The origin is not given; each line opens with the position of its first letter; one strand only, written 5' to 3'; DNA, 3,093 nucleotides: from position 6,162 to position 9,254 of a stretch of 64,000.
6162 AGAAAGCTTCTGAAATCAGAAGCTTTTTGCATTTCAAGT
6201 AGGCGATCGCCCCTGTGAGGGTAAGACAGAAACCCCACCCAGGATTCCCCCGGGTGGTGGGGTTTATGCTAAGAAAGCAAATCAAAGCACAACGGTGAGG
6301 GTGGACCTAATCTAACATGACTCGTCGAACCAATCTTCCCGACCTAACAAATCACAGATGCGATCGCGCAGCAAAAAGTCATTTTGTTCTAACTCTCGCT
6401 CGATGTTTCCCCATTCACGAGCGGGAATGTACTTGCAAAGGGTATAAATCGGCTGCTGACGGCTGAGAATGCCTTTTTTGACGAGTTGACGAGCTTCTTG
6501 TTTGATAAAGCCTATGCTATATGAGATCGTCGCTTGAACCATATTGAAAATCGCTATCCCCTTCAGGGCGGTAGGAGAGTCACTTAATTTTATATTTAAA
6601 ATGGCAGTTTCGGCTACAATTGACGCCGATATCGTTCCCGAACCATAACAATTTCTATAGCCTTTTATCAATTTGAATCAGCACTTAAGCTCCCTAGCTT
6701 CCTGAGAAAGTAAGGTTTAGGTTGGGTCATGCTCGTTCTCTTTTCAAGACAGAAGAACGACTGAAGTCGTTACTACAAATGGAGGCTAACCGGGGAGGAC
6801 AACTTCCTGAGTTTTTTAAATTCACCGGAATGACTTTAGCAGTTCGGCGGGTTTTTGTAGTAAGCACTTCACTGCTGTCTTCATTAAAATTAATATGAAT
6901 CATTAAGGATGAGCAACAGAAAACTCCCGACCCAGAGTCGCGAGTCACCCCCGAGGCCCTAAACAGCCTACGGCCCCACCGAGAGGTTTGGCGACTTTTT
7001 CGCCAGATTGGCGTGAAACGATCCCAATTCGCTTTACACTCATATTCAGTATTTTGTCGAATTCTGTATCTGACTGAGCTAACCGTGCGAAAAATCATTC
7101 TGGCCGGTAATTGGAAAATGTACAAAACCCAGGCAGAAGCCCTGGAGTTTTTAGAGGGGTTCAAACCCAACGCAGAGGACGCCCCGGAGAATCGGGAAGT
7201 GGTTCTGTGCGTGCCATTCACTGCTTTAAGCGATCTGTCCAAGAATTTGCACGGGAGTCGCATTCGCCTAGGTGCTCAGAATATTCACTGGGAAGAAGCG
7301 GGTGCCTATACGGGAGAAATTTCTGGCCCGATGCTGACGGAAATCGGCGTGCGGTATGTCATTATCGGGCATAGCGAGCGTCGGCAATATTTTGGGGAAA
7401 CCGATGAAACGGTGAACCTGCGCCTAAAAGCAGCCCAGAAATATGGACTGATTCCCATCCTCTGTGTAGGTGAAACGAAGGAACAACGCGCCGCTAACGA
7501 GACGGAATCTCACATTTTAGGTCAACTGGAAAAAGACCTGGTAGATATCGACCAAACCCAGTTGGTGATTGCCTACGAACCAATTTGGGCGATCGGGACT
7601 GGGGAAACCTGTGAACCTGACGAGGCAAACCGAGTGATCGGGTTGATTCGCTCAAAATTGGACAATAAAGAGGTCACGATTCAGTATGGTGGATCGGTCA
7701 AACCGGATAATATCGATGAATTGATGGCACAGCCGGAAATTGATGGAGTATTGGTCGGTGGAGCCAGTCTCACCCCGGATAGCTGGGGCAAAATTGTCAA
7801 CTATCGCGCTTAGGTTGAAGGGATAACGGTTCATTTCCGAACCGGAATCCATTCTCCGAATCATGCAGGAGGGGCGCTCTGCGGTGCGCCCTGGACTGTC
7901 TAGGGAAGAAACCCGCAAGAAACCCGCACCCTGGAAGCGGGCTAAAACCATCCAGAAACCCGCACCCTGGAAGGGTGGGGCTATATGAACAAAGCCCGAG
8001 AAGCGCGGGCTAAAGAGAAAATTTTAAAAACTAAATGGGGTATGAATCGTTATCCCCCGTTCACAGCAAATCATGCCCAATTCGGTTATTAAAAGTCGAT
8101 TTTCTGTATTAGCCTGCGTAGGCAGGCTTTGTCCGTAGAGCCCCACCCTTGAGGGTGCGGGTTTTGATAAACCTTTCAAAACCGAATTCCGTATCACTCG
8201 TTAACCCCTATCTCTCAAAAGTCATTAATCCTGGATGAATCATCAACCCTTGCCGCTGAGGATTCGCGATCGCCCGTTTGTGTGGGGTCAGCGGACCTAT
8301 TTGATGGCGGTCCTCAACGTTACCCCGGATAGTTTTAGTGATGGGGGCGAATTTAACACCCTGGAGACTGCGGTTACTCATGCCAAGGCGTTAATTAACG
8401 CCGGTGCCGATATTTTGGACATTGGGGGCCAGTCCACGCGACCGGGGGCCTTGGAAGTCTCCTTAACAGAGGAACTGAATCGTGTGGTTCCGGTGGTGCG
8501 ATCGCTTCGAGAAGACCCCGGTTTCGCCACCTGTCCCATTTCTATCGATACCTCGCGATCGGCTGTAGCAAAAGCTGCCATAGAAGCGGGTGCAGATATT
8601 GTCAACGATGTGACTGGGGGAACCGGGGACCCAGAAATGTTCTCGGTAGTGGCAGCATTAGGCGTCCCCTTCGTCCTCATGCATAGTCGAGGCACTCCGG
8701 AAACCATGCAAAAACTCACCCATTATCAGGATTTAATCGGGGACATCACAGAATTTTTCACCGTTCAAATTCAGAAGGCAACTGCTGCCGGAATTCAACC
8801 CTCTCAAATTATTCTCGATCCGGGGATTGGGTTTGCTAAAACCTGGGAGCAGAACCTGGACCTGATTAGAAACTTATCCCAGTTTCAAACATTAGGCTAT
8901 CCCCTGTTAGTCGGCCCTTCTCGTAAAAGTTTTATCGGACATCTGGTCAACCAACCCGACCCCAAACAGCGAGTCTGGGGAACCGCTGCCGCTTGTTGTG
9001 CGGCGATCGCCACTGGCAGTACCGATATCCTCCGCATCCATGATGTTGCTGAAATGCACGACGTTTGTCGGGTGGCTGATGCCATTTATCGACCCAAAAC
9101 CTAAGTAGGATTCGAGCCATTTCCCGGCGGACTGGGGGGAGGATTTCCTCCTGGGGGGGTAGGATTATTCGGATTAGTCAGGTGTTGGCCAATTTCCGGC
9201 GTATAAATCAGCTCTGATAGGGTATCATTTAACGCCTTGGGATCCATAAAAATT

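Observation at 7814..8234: Second MITE-like element in the tpiA-folP spacer sharing an internal core with the 62.6-kb MITE but with different TIRs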

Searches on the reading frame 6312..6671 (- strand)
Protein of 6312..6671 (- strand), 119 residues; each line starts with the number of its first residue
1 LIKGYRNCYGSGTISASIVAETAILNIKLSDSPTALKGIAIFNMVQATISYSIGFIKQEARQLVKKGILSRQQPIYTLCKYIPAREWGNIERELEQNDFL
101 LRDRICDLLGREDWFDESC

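Call 59: search_protein_families(library=pfam, proteins=[window:6312-6671:-], max_evalue=0.001)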
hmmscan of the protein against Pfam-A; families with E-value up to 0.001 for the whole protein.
window:6312-6671:- (119 aa): 1 family
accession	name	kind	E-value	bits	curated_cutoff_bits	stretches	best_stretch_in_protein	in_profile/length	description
PF14217.11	DUF4327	-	9.7e-32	109.4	27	1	51-117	1-67/67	Domain of unknown function (DUF4327)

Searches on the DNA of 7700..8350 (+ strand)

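Call 5: search_rna_families(source=window, start=7700, end=8350, threshold=evalue, max_evalue=10)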
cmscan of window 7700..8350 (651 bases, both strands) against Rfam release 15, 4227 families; matches with E-value up to 10: 7.
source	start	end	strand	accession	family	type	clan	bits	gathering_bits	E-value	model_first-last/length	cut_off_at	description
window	7956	8164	-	RF04128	MIR8562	Gene; miRNA;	-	31.1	211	0.00097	1-242/242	no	MIR8562 microRNA precursor family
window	8110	8133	-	RF01356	CRISPR-DR28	Gene; CRISPR;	-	29.4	35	0.0035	1-24/24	no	CRISPR RNA direct repeat element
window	8138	8172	+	RF01370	CRISPR-DR57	Gene; CRISPR;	-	17.5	39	0.59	1-37/37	no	CRISPR RNA direct repeat element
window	7988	8012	+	RF01356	CRISPR-DR28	Gene; CRISPR;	-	17.1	35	3.6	1-24/24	no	CRISPR RNA direct repeat element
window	7856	7928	-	RF00519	suhB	Gene; sRNA;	CL00108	14.7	41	2.7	1-77/77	no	Makes More Granules Regulator RNA (mmgR)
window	7917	7979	-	RF02278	Betaproteobacteria_toxic_sRNA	Gene; sRNA;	-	13.4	50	7.3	8-61/64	no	Betaproteobacteria toxic small RNA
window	7914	7979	-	RF02837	anti-hemB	Gene; sRNA;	-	12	49.5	6.4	1-81/81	no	Burkholderia RNA 7 (anti-hemB)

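Call 50: search_dna_similar(query=window:7950-8200:+, collection=plasmids, mode=distant, max_evalue=0.01, max_rows=25)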
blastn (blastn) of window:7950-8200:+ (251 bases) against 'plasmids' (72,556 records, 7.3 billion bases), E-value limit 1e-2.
Records with a match: 4; places in all: 7; records where one place covers at least 80% of the query: 0.
Best place of each record, by identity: 80-90% 4.
By first word of the organism name: Gloeothece 2; Calothrix 2.
By predicted mobility (MOB-suite, as given by PLSDB): non-mobilizable 3; mobilizable 1.
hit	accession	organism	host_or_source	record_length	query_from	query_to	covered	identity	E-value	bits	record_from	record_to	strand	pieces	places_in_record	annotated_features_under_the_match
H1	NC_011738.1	Gloeothece citriformis PCC 7424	-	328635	9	64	22%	87.5%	2e-7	64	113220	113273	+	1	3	none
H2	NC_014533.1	Gloeothece verrucosa PCC 7822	fresh water in rice field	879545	159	208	20%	86.3%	1e-5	58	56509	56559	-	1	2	none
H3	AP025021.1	Calothrix sp. PCC 7716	-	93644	162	208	19%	87.5%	1e-5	57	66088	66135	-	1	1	none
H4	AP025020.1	Calothrix sp. PCC 7716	-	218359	160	208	20%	81.6%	5e-3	49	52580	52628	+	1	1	none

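Call 51: get_annotated_region(hit=H1, flank=300)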
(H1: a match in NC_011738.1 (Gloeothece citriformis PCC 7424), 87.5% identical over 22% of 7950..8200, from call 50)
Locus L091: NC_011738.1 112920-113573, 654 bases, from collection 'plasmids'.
description: Gloeothece citriformis PCC 7424 plasmid pP742401, complete sequence
organism: Gloeothece citriformis PCC 7424 (NCBI taxid 65393)
taxonomy: Bacteria; Cyanobacteriota; Cyanophyceae; Chroococcales; Aphanothecaceae; Gloeothece; Gloeothece citriformis; Gloeothece citriformis PCC 7424
host: -; source: -; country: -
typing (MOB-suite, as given by PLSDB): non-mobilizable; replicon rep_cluster_1573; mating-pair formation MPF_T
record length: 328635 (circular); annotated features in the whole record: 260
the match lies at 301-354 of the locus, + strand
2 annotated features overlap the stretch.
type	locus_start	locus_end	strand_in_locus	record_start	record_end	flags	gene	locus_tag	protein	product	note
CDS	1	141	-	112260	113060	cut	-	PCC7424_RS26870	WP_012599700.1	pentapeptide repeat-containing protein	-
CDS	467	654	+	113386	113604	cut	-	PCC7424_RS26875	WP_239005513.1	type II toxin-antitoxin system HicA family toxin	-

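Call 52: get_annotated_region(hit=H3, flank=300)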
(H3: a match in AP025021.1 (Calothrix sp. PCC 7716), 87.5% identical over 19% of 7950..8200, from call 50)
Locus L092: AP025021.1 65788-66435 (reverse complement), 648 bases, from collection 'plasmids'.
description: Calothrix sp. PCC 7716 plasmid Cal7716_p3 DNA, complete genome
organism: Calothrix sp. PCC 7716 (NCBI taxid 2853227)
taxonomy: Bacteria; Cyanobacteriota; Cyanophyceae; Nostocales; Calotrichaceae; Calothrix; Calothrix sp. PCC 7716
host: -; source: -; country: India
typing (MOB-suite, as given by PLSDB): mobilizable; relaxase MOBP
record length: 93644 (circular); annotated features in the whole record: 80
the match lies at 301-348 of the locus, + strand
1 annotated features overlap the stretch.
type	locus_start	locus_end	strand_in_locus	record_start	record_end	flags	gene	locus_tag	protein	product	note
CDS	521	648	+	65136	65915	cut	-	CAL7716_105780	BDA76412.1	hypothetical protein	-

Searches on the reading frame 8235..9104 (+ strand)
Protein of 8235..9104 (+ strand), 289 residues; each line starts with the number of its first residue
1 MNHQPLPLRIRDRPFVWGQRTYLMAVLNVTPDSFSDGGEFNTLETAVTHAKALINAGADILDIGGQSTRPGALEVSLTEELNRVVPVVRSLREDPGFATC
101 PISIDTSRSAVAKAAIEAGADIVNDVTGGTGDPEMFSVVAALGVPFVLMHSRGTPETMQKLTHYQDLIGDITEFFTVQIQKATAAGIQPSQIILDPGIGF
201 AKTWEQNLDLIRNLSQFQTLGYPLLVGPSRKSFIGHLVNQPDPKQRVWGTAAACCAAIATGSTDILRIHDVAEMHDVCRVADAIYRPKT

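Call 12: find_encoding_contigs(protein=window:8235-9104:+, flank=10000, max_places=10)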
Protein window:8235-9104:+ (289 aa): 1 contig read that carries it; 1 place shown.
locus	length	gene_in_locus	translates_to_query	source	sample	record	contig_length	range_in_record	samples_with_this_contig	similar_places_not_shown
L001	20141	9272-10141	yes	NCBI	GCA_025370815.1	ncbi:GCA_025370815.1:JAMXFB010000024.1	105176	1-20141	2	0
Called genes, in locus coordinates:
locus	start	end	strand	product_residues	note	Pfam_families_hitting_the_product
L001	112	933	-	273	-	PF04434:SWIM (weak)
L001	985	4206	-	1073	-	PF12419:DUF3670, PF00176:SNF2-rel_dom, PF04851:ResIII, PF00270:DEAD (faint), PF00271:Helicase_C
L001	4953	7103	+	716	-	PF01138:RNase_PH, PF03725:RNase_PH_C, PF03726:PNPase, PF01138:RNase_PH, PF00013:KH_1, PF22675:KH-I_KHDC4-BBP (weak), PF00575:S1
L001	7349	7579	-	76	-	PF14217:DUF4327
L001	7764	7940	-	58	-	-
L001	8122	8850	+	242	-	PF00121:TIM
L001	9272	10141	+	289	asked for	PF00809:Pterin_bind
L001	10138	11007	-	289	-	PF01145:Band_7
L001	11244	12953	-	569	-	PF07176:DUF1400, PF03403:PAF-AH_p_II (faint), PF12740:PETase (faint)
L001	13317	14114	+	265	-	PF11103:DUF2887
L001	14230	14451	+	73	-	-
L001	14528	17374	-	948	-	PF00069:Pkinase, PF07714:PK_Tyr_Ser-Thr, PF24817:WD40_WDHD1_1st, PF25168:Beta-prop_WDR36-Utp21_2nd, PF23381:Beta-prop_IFT122_1st, PF24807:WD40_CDC20-Fz, PF24814:WD40_Prp19, PF25174:Beta-prop_THOC3, +174 more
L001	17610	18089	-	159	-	-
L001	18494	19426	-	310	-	PF00149:Metallophos, PF12850:Metallophos_2 (faint)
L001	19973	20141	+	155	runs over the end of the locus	PF01668:SmpB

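Call 15: find_related_loci(query=window:8235-9104:+, collection=genome_contigs, flank=10000)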
Query window:8235-9104:+ (289 aa) in genome_contigs; peptide patterns used: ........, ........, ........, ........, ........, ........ (x = any residue, [..] = any of these).
599 stretches matched a pattern (row limit reached: there are more); 549 encode a relative of the query (tblastn E <= 1e-3); the best 80 are kept; 80 distinct loci.
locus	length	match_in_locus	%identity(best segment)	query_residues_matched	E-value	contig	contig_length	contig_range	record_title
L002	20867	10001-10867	96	1-289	0e+0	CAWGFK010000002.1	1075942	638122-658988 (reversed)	MAG: uncultured cyanobacterium isolate MFD01721.bin.1.50 genome assembly, contig: contig_13528, whole genome shotgun seq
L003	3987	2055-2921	94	1-289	0e+0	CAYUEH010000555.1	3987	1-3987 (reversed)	MAG TPA_asm: uncultured Laspinema sp. isolate binchicken_co405_170 genome assembly, contig: NODE_35038_length_3987_cov_1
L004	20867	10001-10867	94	1-289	4e-177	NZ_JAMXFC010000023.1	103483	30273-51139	Laspinema sp. D2d NODE_32_length_103483_cov_55.164207, whole genome shotgun sequence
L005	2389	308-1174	94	1-289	0e+0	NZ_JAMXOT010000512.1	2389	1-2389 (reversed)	Oscillatoria sp. HE19RPO 11956, whole genome shotgun sequence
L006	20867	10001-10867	94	1-289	2e-176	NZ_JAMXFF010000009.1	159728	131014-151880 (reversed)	Laspinema palackyanum D2a NODE_10_length_159728_cov_63.399227, whole genome shotgun sequence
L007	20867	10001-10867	93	1-289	3e-174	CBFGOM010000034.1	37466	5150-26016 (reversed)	MAG TPA_asm: uncultured Oscillatoriaceae bacterium isolate SRR29873479_metabat2_16 genome assembly, contig: ERZ27315265.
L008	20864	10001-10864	86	1-288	7e-161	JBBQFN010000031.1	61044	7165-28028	MAG: Cyanophyceae cyanobacterium isolate Co_metawrap_1029 Cmw_1029_k141_2514979_length_61044_cov_43.9944, whole genome s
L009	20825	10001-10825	66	8-286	3e-125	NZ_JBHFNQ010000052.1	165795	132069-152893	Floridaenema aerugineum BLCC-F46 bin1.fa-52, whole genome shotgun sequence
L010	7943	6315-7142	66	10-286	5e-125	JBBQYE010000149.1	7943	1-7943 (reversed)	MAG: Leptolyngbyales cyanobacterium isolate Co_metawrap_2148 Cmw_2148_k141_8082767_length_7943_cov_7.9964, whole genome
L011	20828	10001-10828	66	8-286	5e-123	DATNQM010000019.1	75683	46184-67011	MAG TPA_asm: Halomicronema sp. isolate SMAG_U16507 k141_59016, whole genome shotgun sequence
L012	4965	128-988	69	1-287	5e-123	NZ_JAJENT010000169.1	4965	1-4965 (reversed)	Phormidium sp. CCY1219 NODE_1151170+_length_4965_cov_95.1126, whole genome shotgun sequence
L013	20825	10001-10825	65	8-286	8e-122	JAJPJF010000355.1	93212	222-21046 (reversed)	MAG: Nostocales cyanobacterium Centralia_MAG_434 k107_18318973, whole genome shotgun sequence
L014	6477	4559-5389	62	6-286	2e-121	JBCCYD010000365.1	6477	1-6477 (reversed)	MAG: Cyanobacteria bacterium P01_F01_bin.143 k141_2656823_length_6477_cov_12.0000, whole genome shotgun sequence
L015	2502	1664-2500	69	5-286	2e-127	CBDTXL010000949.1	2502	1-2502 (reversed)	MAG TPA_asm: uncultured bacterium isolate ERR2431955_maxbin2_4 genome assembly, contig: ERZ23878311.59647, whole genome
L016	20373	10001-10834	65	5-286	2e-121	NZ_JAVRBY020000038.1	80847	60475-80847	MAG: Nostoc sp. DedQUE02 Nostoc_sp_DedQUE02_38, whole genome shotgun sequence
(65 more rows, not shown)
